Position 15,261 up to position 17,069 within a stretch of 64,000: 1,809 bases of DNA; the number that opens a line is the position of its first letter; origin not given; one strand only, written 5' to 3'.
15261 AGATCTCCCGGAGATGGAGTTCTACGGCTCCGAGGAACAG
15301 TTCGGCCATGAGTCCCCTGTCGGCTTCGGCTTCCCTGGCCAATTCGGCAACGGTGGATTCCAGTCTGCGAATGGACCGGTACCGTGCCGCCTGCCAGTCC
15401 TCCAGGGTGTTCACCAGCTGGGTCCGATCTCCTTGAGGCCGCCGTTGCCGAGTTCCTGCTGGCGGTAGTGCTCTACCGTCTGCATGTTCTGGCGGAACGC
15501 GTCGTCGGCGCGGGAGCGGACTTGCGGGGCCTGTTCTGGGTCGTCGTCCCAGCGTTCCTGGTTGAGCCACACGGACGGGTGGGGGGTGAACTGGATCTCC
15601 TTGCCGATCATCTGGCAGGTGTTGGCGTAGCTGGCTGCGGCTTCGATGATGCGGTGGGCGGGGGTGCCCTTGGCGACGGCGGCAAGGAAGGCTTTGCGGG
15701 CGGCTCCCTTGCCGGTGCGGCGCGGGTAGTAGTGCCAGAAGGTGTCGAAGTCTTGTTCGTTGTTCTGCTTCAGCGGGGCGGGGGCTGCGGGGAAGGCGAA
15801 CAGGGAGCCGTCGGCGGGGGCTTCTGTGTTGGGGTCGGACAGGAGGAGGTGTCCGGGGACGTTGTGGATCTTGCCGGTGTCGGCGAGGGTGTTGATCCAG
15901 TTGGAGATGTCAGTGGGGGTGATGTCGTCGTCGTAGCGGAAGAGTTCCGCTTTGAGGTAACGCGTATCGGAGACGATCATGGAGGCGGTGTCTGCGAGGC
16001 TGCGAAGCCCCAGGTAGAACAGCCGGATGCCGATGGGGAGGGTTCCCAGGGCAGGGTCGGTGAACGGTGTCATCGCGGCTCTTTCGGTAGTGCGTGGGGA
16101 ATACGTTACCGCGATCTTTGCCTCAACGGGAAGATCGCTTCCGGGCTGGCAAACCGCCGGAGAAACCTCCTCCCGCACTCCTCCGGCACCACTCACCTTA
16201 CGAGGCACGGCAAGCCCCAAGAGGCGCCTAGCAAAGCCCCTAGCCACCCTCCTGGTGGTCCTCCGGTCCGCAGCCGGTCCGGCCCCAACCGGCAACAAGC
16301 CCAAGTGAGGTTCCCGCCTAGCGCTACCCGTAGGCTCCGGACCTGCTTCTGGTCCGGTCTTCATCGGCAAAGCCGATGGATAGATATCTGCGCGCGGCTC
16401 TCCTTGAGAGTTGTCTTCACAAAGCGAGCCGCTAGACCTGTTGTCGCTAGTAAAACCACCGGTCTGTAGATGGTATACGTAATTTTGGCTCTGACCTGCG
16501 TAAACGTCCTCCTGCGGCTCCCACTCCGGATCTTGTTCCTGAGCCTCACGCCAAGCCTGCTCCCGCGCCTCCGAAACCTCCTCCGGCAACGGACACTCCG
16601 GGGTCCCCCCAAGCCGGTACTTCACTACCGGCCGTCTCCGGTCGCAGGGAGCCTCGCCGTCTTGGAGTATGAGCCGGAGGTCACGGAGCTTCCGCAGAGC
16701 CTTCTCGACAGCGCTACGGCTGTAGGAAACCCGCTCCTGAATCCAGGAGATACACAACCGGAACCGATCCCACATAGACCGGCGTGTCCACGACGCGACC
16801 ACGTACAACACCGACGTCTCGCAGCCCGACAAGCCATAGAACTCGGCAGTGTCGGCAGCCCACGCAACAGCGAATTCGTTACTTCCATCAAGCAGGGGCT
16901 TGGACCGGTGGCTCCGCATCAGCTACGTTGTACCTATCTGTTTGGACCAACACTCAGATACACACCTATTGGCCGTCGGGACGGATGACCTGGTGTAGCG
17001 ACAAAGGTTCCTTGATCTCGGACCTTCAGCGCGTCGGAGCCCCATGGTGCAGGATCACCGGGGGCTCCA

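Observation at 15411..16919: Lambda-O-like initiator candidate with an origin-like segment embedded in its own coding sequence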

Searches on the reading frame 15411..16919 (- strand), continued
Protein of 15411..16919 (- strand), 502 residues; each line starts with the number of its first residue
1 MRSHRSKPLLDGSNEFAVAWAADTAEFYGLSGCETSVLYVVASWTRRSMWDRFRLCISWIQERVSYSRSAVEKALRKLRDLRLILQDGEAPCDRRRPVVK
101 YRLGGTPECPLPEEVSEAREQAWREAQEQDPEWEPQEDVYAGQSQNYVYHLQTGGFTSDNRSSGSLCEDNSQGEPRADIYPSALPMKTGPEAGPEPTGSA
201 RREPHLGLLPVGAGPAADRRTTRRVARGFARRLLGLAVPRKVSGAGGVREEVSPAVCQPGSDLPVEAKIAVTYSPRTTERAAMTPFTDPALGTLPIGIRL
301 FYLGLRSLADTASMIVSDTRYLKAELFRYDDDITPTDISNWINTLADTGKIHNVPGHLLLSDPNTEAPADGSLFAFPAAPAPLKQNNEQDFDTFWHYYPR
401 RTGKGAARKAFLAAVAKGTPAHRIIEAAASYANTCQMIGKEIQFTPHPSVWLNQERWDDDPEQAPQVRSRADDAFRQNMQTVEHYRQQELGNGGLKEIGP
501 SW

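Call 35: find_encoding_contigs(protein=P0017, flank=4000, max_places=1)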
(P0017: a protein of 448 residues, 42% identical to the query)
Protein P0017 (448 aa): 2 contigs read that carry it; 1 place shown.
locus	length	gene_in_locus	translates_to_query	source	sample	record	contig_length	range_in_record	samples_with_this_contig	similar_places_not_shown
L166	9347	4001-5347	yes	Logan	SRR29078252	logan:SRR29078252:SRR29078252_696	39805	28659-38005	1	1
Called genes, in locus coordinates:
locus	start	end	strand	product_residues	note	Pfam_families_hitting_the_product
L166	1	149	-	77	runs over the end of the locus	-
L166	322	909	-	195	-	-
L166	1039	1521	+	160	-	-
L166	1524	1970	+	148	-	-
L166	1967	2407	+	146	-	-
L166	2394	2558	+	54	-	-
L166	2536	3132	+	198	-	-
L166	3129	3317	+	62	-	-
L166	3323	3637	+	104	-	PF08774:VRR_NUC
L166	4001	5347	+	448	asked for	-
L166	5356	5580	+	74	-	-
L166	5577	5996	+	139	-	-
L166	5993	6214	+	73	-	-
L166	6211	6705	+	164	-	-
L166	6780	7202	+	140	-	-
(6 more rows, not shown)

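Call 36: find_encoding_contigs(protein=P0004, flank=4000, max_places=1)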
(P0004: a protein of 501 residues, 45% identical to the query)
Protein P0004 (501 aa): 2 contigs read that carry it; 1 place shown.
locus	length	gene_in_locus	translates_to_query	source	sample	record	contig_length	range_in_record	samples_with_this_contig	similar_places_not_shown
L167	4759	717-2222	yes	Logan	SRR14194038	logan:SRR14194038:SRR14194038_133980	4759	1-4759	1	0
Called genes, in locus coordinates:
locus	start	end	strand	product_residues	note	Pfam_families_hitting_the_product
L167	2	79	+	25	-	?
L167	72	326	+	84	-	-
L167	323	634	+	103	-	PF08774:VRR_NUC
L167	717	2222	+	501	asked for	-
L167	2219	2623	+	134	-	-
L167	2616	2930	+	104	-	-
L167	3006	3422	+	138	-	-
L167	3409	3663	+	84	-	-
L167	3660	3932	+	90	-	-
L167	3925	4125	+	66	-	-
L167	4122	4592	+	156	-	-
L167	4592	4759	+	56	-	?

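Call 45: search_solved_structures(query=A1, max_evalue=10, show_alignments=2)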
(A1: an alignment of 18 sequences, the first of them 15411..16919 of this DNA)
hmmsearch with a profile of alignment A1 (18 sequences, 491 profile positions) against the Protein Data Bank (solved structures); distinct sequences matched with E-value up to 10: 21.
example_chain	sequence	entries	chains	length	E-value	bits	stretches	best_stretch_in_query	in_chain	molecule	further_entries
4i01_A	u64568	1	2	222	0.012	17.8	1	24-91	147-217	Catabolite gene activator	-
1hw5_A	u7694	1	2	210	0.019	17.2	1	25-91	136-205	CATABOLITE GENE ACTIVATOR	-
4bh9_A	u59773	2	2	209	0.023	16.9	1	26-91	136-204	cAMP-activated global transcriptional regulator CRP | CAMP RECEPTOR PROTEIN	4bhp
4i0b_A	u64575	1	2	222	0.025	16.8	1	28-91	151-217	Catabolite gene activator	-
4i0a_A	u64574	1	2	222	0.028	16.7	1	26-91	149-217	Catabolite gene activator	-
1i6x_A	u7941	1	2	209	0.029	16.6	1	29-91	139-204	CATABOLITE GENE ACTIVATOR PROTEIN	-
1i5z_A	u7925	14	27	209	0.029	16.6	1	29-91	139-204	CATABOLITE GENE ACTIVATOR PROTEIN | CATABOLITE GENE ACTIVATOR PROTEIN (CAP) | PROTEIN (CATABOLITE GENE ACTIVATOR PROTEIN (CAP))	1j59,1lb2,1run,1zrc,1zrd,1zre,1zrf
1g6n_A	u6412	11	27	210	0.029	16.6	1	29-91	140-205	CATABOLITE GENE ACTIVATOR PROTEIN | PROTEIN (CATABOLITE GENE ACTIVATOR PROTEIN) | Catabolite gene activator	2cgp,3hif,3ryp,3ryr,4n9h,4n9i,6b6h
3qop_A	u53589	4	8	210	0.029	16.6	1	29-91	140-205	Catabolite gene activator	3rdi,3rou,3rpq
4hzf_A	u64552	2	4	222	0.032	16.4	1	29-91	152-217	Catabolite gene activator | cAMP-activated global transcriptional regulator CRP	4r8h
1o3q_A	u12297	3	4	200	0.033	16.4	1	28-89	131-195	CATABOLITE GENE ACTIVATOR PROTEIN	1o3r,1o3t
6dt4_A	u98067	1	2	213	0.035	16.3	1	50-91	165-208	Cyclic AMP receptor protein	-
4i09_A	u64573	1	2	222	0.04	16.1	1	51-91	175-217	Catabolite gene activator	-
3fwe_A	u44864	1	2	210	0.04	16.1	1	51-91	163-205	Catabolite gene activator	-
1cgp_A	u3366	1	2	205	0.04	16.1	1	29-89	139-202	PROTEIN (CATABOLITE GENE ACTIVATOR PROTEIN (CAP))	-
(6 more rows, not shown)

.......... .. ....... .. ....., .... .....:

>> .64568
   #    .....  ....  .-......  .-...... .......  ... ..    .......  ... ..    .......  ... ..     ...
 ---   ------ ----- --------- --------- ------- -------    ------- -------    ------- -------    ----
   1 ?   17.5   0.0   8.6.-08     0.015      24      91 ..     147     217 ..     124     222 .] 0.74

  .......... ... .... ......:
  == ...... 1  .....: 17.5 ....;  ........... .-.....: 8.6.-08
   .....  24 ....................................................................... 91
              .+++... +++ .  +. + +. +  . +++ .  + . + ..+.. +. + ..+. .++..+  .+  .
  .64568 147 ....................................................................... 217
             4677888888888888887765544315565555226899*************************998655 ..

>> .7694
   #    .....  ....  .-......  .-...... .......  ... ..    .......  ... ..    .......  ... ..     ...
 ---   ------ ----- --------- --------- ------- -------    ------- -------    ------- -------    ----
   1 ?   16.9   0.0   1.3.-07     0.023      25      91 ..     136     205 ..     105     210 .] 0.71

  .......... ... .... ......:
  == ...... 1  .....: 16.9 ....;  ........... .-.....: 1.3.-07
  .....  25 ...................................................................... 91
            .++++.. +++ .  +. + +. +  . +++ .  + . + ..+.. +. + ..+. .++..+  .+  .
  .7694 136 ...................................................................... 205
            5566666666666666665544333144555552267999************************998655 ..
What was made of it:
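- Checked: A profile hits the CRP DNA-binding domain at E 0.012 (call 45).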

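Call 53: predict_structure(alignment_id=A1)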
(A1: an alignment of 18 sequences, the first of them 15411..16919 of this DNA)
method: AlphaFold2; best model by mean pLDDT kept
length: 502 residues; sequences in the alignment: 18
mean_pLDDT: 61.7   pTM: 0.29
mean pLDDT of the five models: 61.7, 59.7, 59.2, 58.8, 55.6
residues with pLDDT >= 90: 61; 70-90: 177; 50-70: 58; < 50: 206
segments of 3 or more residues with pLDDT < 50: 1-12, 129-224, 233-285, 363-384, 460-468, 493-502
pLDDT, mean of each block of 10 residues (from residue 1): 34 74 93 91 66 64 86 92 81 64 85 80 63 36 29 29 31 34 41 38 38 37 50 42 29 29 31 31 50 82 87 85 90 92 89 86 43 33 64 85 84 85 85 76 75 65 49 71 75 45 33
secondary structure, 60 per line:
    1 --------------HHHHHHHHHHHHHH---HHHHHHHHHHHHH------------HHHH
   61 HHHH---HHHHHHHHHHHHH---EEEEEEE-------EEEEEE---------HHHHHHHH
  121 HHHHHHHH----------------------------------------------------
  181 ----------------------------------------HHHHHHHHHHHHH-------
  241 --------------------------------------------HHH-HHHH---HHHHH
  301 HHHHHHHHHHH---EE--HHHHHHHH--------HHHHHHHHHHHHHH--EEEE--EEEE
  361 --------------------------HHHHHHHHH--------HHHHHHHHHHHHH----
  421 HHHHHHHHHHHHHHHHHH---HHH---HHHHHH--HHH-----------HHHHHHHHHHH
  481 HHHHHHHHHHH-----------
elements in order: H15-28 H32-44 H57-64 H68-80 E84-90 E98-103 H113-128 H221-233 H289-292 H296-311 H319-326 H335-348 E351-354 E357-360 H387-395 H404-416 H421-438 H448-453 H470-491
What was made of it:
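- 15834..16064 (-): Winged helix of the Rep core (aa 286-362). AF2 pLDDT is 82-92 (call 53).
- On Lambda O-type initiator with internal ori: The middle encodes a disordered linker (call 53).
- On PHROG 270/2149-type phage replication initiation protein: The AF2 winged helix spans aa 286-362 (call 53).
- Checked: AF2 models residues 13-128 with pLDDT 64-93 (call 53).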

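Call 56: fold_search(model_id=the predicted structure, library=pdb)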
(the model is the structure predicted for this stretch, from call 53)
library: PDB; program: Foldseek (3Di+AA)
matches with E <= 10: 1195; with E <= 0.001: 0
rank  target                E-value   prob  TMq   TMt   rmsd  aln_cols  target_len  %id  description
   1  3nrv_C                1.3e-02  1.00  0.13  0.41   8.9       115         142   16  Crystal structure of MarR/EmrR family transcriptional regulator from Acinetobacter sp. ADP1 (released 2010-09-15)
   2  5jbr_A                1.3e-02  1.00  0.14  0.40  11.0       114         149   18  Crystal structure of uncharacterized protein Bcav_2135 from Beutenbergia cavernae (released 2016-04-20)
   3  6cmv_C                1.3e-02  1.00  0.14  0.50   9.9       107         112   21  Crystal structure of Archaeal Biofilm Regulator (AbfR2) from Sulfolobus acidocaldarius (released 2018-11-14)
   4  2d1h_A                1.8e-02  1.00  0.15  0.63  10.1       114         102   12  Crystal structure of ST1889 protein from thermoacidophilic archaeon Sulfolobus tokodaii (released 2006-09-05)
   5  1smt_A                1.8e-02  1.00  0.12  0.50   8.9       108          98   24  SMTB REPRESSOR FROM SYNECHOCOCCUS PCC7942 (released 1997-12-03)
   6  5ffx_D                2.0e-02  1.00  0.14  0.45   9.3       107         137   18  S. aureus MepR G34K Mutant (released 2016-12-21)
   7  2v79_A                2.2e-02  1.00  0.14  0.49   8.4       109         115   15  Crystal Structure of the N-terminal domain of DnaD from Bacillus Subtilis (released 2008-01-15)
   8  3cjn                  2.2e-02  1.00  0.13  0.39  10.5       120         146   18  Crystal structure of transcriptional regulator, MarR family, from Silicibacter pomeroyi (released 2008-03-25)
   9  4l9t_B                2.2e-02  1.00  0.14  0.44  12.5       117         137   16  Crystal structure of MepR F27L mutant from multidrug resistant S. aureus clinical isolate (released 2013-09-11)
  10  5yi1                  2.2e-02  0.99  0.12  0.38   9.9       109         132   20  Structure of Lactococcus lactis ZitR, C30AH42A mutant in apo form (released 2017-12-06)
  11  4em0                  2.2e-02  0.99  0.12  0.34   9.3       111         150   15  staphylococcus aureus MarR in complex with salicylate and kanamycin (released 2013-04-17)
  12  5jbr_B                2.5e-02  1.00  0.14  0.41  10.9       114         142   18  Crystal structure of uncharacterized protein Bcav_2135 from Beutenbergia cavernae (released 2016-04-20)
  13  2nyx_B                2.5e-02  1.00  0.14  0.42  11.3       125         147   14  Crystal structure of RV1404 from Mycobacterium tuberculosis (released 2006-12-05)
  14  5yi3_B                2.5e-02  0.97  0.12  0.34  12.7       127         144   23  Structure of Lactococcus lactis ZitR, C30S mutant in complex with DNA (released 2017-12-06)
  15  6fi9_A                2.6e-02  0.99  0.12  0.39  10.6       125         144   19  Crystal Structure of a zinc-responsive MarR family member, Lactococcus lactis ZitR (released 2019-02-20)
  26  2v79_B                4.0e-02  0.99  0.14  0.48  10.0       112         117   15  Crystal Structure of the N-terminal domain of DnaD from Bacillus Subtilis (released 2008-01-15)
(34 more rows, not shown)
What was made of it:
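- On DnaD/DnaB(Gram+)-like replisome organisers: The DnaD N-domain 2v79 appears among generic wHTH hits (call 56).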

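Call 57: search_protein_families(library=pfam, alignment_id=A1, max_evalue=1)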
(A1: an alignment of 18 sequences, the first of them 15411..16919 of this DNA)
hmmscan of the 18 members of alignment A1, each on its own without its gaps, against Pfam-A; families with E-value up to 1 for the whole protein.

A. member 1, window:15411-16919:- (502 aa): 3 families
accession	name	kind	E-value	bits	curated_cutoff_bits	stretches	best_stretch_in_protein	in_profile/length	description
PF00392.27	GntR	-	0.15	12.2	27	0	58-84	28-54/64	Bacterial regulatory proteins, gntR family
PF15977.11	HTH_46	-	0.29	11.6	29.3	1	57-80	26-49/68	Winged helix-turn-helix DNA binding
PF14394.12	DUF4423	-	0.32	11.2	30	0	53-88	35-70/165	Domain of unknown function (DUF4423)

B. families by the number of members that match (of 18 scanned): 20 families
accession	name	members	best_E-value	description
PF13730.12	HTH_36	7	0.00027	Helix-turn-helix domain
PF13545.12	HTH_Crp_2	5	0.029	Crp-like helix-turn-helix domain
PF09048.16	Cro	4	0.0029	Cro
PF08279.18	HTH_11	3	0.029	HTH domain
PF14394.12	DUF4423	3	0.076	Domain of unknown function (DUF4423)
PF00392.27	GntR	3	0.15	Bacterial regulatory proteins, gntR family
PF09339.16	HTH_IclR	2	0.012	IclR helix-turn-helix domain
PF15977.11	HTH_46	2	0.013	Winged helix-turn-helix DNA binding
PF12802.13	MarR_2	2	0.023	MarR family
PF14502.12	HTH_41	1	0.012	Helix-turn-helix domain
PF09119.15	SicP-binding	1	0.014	SicP binding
PF01978.25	TrmB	1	0.034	Sugar-specific transcriptional regulator TrmB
PF24409.1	wHTH-PRTase_assc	1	0.04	wHTH-PRTase associated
PF03428.19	RP-C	1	0.098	Replication protein C N-terminal domain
PF21463.3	Cry1Ac_dom-VII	1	0.11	Cry1Ac, domain VII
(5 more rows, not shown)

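Call 78: search_protein_families(library=ncbifam, proteins=[window:15411-16919:-], max_evalue=0.1)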
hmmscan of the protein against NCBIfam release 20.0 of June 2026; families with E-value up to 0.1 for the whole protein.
window:15411-16919:- (502 aa): 2 families
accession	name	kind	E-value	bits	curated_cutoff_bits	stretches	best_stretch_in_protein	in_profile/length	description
NF040939.2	trans_reg_lrs14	equivalog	0.029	14.4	90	1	28-103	17-85/103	Lrs14 family HTH-type transcriptional regulator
NF033788.1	HTH_metalloreg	subfamily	0.047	13.5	55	1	41-87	8-58/77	metalloregulator ArsR/SmtB family transcription factor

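Call 87: get_annotated_region(hit=H1, flank=2500)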
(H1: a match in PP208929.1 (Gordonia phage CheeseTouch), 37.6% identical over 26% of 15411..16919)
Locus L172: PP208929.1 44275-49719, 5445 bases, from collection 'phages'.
description: Gordonia phage CheeseTouch, complete genome.
organism: Gordonia phage CheeseTouch (NCBI taxid 3118976)
taxonomy: Viruses; Duplodnaviria; Heunggongvirae; Uroviricota; Caudoviricetes; Langleyhallvirinae; Getalongvirus
host: Gordonia terrae 3612; source: soil; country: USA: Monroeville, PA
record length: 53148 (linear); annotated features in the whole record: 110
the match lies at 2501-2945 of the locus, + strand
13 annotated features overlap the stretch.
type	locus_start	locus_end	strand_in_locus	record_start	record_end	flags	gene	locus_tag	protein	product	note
CDS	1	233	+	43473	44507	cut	88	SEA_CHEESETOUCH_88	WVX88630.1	DNA methyltransferase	-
CDS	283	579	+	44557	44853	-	89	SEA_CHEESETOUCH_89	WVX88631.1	helix-turn-helix DNA binding domain protein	-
CDS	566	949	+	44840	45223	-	90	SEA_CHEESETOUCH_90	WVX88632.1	hypothetical protein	-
CDS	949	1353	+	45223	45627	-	91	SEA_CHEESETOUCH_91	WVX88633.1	hypothetical protein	-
CDS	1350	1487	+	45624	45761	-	92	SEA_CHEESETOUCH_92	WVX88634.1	hypothetical protein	-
CDS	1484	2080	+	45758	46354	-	93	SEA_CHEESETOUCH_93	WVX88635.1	Holliday junction resolvase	-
CDS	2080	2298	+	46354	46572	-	94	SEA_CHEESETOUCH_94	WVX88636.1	hypothetical protein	-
CDS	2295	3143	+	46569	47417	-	95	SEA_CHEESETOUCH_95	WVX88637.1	RepA-like replication initiator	-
CDS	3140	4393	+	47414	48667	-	96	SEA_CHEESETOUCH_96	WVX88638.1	DnaB-like dsDNA helicase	-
CDS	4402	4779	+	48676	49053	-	97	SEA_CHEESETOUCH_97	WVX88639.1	Holliday junction resolvase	-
CDS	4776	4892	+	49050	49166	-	98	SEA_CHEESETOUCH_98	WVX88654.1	hypothetical protein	-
CDS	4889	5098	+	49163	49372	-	99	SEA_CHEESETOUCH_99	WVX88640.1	hypothetical protein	-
CDS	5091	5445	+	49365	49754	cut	100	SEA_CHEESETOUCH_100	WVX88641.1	hypothetical protein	-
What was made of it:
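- Closest known: Stand-alone phage 'replication initiation proteins' of PHROG 270/9474/2149. Different: CheeseTouch has a DnaB-like helicase next to rep (call 87); none of the window ORFs scanned matched one.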

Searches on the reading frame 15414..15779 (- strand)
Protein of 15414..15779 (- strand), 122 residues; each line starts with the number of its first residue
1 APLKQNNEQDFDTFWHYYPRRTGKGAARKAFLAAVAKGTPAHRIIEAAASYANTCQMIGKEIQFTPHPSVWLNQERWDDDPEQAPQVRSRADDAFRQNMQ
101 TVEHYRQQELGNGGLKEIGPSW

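Call 108: predict_structure(alignment_id=A4)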
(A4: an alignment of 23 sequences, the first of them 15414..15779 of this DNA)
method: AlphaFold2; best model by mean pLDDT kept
length: 122 residues; sequences in the alignment: 23
mean_pLDDT: 84.0   pTM: 0.66
mean pLDDT of the five models: 84.0, 83.8, 83.7, 83.6, 77.6
residues with pLDDT >= 90: 67; 70-90: 28; 50-70: 25; < 50: 2
segments of 3 or more residues with pLDDT < 50: none
pLDDT, mean of each block of 10 residues (from residue 1): 75 97 98 97 97 90 94 94 66 73 77 57 57
secondary structure, 60 per line:
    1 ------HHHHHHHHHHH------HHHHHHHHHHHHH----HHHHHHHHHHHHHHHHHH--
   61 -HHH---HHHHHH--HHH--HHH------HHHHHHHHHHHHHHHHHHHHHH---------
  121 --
elements in order: H7-17 H24-36 H41-58 H68-73 H90-111
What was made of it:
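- On Iteron-plasmid RepA (WH1-WH2, Rep_3): The Rep core has one winged helix followed by a helical domain (calls 53, 108).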
